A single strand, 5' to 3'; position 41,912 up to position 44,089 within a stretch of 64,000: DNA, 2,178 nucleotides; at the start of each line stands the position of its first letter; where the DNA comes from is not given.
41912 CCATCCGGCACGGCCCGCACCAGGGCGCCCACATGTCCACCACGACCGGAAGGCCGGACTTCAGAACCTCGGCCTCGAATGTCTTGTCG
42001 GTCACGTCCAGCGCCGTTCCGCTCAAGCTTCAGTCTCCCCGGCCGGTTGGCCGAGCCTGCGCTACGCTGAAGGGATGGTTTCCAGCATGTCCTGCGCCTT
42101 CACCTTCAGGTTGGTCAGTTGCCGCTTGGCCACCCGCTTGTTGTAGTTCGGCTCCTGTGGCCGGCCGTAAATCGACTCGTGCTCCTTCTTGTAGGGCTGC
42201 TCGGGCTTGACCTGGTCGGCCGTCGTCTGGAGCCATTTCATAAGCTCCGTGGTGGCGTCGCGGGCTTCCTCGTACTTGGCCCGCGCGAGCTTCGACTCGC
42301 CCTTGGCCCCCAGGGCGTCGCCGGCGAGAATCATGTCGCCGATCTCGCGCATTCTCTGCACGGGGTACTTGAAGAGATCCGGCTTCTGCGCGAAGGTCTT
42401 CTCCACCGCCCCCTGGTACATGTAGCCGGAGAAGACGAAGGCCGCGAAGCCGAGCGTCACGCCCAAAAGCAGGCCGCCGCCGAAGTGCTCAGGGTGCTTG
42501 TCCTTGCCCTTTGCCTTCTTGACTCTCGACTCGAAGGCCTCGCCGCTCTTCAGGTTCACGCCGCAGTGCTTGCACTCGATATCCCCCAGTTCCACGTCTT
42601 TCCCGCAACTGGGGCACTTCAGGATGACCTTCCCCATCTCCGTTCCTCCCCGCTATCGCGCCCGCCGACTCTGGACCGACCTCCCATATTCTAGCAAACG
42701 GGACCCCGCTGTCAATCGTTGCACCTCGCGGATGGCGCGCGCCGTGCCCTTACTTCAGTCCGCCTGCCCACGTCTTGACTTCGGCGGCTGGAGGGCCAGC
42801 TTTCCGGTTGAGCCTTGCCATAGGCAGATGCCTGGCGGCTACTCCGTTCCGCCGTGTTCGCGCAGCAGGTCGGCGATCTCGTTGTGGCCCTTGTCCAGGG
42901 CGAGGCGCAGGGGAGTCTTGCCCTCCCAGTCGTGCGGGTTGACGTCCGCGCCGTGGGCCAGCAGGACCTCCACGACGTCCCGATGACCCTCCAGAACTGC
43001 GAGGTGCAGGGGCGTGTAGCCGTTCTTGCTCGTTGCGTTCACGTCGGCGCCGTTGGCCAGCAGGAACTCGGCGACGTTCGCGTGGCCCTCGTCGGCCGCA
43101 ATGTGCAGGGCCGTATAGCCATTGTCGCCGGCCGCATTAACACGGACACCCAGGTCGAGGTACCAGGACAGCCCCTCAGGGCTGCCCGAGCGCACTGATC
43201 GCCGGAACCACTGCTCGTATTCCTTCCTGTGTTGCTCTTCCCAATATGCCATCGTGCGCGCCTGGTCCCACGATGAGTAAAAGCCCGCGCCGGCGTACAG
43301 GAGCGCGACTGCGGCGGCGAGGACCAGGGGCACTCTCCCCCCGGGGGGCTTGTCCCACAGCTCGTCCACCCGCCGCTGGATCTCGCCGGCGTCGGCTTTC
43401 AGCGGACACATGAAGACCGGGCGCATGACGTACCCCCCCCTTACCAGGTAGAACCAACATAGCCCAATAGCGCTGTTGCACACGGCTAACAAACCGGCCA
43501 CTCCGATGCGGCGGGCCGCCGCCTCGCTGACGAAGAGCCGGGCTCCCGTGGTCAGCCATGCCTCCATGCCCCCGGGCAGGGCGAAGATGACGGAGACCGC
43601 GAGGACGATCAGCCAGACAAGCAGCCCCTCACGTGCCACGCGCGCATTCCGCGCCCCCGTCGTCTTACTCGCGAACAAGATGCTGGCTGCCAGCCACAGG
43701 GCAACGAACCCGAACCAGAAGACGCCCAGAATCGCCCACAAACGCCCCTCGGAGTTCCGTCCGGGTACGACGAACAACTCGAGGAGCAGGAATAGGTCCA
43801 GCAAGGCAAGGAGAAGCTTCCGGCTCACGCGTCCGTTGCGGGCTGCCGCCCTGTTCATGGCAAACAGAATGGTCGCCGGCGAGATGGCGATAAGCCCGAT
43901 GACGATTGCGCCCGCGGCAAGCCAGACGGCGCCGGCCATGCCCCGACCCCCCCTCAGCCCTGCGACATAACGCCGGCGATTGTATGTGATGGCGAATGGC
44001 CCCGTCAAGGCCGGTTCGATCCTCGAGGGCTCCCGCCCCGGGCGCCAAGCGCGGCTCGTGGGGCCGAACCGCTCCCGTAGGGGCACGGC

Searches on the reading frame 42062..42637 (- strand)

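Call 43: search_protein_families(library=pfam, proteins=[window:42062-42637:-], max_evalue=0.0001)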
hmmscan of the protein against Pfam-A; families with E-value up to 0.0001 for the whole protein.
window:42062-42637:- (191 aa): 1 family
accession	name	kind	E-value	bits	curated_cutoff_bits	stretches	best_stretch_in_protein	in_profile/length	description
PF13248.11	Zn_ribbon_3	-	4.9e-05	23.1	27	1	7-29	4-26/26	zinc-ribbon domain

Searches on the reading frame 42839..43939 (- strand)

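Call 43: search_protein_families(library=pfam, proteins=[window:42839-43939:-], max_evalue=0.0001)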
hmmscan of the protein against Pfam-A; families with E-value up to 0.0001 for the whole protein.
window:42839-43939:- (366 aa): 6 families
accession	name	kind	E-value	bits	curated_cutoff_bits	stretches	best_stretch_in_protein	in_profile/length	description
PF12796.13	Ank_2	-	2.2e-34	118.3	27.3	2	249-336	5-89/90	Ankyrin repeats (3 copies)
PF00023.36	Ank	-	5.3e-23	80.3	21.1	2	306-337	1-32/33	Ankyrin repeat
PF13857.12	Ank_5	-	6.1e-23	81.1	27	2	261-314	2-56/56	Ankyrin repeats (many copies)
PF13606.12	Ank_3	-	8.3e-22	75.1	22.3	2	306-334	1-29/30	Ankyrin repeat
PF13637.12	Ank_4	-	1e-19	70.6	22.7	2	281-327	4-50/50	Ankyrin repeats (many copies)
PF24521.3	Ank_KRIT1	-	3.4e-05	24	80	0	275-351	47-129/149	KRIT1 ankyrin-repeats domain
